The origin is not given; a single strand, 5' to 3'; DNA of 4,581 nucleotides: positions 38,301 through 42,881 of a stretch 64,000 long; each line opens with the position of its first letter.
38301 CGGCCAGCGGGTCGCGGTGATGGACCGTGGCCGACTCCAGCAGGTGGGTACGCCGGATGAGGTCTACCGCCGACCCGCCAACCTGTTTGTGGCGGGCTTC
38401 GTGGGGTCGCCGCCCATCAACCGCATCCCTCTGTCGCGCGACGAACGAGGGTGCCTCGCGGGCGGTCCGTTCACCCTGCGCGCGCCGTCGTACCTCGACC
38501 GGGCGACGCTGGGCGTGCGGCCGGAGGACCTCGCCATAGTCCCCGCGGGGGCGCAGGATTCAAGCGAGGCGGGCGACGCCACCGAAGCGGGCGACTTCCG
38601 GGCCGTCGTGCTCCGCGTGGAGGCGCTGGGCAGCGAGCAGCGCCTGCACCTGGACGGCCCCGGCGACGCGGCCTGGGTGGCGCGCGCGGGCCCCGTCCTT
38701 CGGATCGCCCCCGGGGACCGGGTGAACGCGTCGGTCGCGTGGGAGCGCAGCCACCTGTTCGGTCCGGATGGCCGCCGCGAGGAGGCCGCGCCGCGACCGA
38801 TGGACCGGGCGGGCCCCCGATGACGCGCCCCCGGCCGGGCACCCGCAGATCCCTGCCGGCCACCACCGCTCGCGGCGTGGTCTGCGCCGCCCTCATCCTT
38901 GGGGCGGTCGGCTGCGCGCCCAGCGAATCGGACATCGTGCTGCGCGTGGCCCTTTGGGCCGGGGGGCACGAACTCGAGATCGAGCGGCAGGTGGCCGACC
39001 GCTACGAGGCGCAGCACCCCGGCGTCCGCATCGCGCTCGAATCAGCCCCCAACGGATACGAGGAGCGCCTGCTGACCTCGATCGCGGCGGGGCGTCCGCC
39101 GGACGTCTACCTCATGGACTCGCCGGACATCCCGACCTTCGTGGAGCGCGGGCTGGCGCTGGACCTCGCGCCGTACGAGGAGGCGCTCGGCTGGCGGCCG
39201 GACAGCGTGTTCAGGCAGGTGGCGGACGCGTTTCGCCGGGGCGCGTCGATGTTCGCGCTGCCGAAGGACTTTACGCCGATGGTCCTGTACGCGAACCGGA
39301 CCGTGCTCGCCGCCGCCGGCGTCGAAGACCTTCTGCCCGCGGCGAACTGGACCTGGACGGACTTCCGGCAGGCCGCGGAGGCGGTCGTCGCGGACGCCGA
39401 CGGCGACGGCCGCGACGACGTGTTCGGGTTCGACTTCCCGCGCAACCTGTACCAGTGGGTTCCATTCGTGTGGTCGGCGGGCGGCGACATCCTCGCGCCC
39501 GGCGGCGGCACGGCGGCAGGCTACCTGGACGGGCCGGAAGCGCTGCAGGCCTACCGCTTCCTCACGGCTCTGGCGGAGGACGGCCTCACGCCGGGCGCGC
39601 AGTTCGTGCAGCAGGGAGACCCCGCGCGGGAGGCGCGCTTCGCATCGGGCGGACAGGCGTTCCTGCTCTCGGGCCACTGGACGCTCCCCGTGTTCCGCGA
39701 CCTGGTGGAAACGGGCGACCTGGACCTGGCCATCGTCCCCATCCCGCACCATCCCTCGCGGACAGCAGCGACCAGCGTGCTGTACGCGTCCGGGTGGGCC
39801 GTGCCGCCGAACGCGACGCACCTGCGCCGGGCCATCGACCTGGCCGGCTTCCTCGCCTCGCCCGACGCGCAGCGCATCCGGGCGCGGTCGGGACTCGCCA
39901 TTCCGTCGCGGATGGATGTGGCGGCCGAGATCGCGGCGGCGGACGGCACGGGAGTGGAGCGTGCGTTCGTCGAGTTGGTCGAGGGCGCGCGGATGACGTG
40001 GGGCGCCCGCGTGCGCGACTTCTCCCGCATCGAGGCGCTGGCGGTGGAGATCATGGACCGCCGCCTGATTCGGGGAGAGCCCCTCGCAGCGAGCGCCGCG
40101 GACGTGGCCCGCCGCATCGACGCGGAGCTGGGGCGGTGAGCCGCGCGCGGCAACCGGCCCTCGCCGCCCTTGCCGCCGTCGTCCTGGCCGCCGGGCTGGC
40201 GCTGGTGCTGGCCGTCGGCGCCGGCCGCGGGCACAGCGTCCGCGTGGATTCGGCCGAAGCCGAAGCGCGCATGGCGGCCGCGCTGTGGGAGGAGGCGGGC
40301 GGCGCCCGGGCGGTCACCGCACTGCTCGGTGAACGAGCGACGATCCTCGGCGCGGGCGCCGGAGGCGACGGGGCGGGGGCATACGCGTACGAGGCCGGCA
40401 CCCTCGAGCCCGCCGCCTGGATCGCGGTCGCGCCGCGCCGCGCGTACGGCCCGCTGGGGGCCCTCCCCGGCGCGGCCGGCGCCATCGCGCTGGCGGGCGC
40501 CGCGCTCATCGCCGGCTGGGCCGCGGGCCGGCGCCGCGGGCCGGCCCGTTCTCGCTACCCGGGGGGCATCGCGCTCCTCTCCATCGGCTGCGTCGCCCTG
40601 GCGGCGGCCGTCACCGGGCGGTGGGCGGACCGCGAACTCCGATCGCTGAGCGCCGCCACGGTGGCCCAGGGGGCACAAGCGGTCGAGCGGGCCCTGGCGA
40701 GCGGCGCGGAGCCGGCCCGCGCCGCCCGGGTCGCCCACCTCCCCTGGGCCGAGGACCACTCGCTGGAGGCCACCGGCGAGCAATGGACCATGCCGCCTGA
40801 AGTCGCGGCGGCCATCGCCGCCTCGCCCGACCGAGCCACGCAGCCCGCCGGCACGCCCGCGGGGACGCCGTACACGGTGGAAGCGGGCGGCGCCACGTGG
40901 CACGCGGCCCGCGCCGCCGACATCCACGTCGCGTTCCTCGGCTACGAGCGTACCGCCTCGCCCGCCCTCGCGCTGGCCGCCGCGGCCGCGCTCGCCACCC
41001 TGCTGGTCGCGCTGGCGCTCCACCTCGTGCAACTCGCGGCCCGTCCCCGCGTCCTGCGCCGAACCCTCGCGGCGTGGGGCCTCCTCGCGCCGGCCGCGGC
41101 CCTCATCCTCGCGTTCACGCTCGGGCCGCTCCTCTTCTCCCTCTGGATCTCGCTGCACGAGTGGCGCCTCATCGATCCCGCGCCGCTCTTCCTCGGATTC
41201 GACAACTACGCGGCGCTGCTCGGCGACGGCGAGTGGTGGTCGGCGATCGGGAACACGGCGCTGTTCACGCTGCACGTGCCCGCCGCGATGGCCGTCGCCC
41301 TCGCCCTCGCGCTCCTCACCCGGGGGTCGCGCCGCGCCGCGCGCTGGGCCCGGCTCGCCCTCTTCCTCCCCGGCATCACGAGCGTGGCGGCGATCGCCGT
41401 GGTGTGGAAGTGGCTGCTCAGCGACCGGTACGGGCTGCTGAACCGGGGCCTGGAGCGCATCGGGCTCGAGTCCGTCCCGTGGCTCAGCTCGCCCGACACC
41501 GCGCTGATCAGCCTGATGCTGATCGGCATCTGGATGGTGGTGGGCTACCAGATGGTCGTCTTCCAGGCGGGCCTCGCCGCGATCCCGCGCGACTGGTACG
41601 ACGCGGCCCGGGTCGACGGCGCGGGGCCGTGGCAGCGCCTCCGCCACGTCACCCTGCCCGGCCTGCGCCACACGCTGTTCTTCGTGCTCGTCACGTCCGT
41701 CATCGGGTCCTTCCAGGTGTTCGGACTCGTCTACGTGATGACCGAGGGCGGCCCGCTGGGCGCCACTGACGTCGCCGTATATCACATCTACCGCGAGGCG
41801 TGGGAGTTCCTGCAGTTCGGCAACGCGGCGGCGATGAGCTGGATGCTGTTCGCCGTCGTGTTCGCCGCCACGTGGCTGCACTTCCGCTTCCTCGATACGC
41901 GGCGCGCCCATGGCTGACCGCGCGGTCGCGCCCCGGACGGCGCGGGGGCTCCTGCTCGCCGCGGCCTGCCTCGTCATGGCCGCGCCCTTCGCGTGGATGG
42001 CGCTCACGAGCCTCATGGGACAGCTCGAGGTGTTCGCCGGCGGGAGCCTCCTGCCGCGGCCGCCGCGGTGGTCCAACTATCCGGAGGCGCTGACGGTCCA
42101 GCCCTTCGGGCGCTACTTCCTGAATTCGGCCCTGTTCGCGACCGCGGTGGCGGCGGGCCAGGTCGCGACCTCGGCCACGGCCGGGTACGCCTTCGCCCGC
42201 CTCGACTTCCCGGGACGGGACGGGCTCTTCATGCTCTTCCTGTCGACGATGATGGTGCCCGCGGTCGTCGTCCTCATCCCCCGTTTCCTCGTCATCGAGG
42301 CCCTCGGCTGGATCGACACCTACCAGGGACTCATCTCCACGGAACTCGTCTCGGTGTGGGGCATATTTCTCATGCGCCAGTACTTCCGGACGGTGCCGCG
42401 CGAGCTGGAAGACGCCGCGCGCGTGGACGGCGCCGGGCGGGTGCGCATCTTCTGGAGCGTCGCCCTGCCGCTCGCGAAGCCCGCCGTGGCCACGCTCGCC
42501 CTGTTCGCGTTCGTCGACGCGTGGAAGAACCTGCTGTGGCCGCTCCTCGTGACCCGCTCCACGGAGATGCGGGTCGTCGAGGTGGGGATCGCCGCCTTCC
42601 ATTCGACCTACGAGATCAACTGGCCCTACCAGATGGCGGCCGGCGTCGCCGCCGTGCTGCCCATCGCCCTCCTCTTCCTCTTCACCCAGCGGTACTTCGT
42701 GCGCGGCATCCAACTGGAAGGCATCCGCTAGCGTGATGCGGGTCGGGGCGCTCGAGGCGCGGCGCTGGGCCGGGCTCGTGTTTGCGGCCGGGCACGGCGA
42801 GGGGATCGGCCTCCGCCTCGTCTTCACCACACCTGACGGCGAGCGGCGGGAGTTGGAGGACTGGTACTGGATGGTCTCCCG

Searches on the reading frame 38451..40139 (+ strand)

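Call 90: search_protein_families(library=pfam, proteins=[window:38451-40139:+], max_evalue=0.00001)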
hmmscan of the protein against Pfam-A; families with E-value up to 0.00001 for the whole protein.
window:38451-40139:+ (562 aa): 3 families
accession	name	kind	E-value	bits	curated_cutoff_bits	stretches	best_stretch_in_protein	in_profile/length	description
PF13416.11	SBP_bac_8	-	1.9e-29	103.8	27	1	180-494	1-269/279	Bacterial extracellular solute-binding protein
PF01547.30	SBP_bac_1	-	1.2e-25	91.6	26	1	178-474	10-306/307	Bacterial extracellular solute-binding protein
PF13531.11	SBP_bac_11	-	2.1e-08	34.7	25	0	179-265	14-104/227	Bacterial extracellular solute-binding protein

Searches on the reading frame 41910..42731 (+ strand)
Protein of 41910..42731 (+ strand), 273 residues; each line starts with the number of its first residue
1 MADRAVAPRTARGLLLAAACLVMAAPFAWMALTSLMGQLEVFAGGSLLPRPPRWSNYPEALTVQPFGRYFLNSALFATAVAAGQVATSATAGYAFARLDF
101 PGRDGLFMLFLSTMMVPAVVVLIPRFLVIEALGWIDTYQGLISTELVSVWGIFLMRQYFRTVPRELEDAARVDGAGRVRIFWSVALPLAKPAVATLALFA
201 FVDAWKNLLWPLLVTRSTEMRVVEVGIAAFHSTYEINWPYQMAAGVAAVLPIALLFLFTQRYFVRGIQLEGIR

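Call 91: search_protein_families(library=pfam, proteins=[window:41910-42731:+], max_evalue=0.00001)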
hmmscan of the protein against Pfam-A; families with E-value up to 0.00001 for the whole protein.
window:41910-42731:+ (273 aa): 1 family
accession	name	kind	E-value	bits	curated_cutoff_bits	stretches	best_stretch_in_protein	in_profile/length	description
PF00528.27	BPD_transp_1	-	1.8e-20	73.9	26.4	1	90-267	3-182/184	Binding-protein-dependent transport system inner membrane component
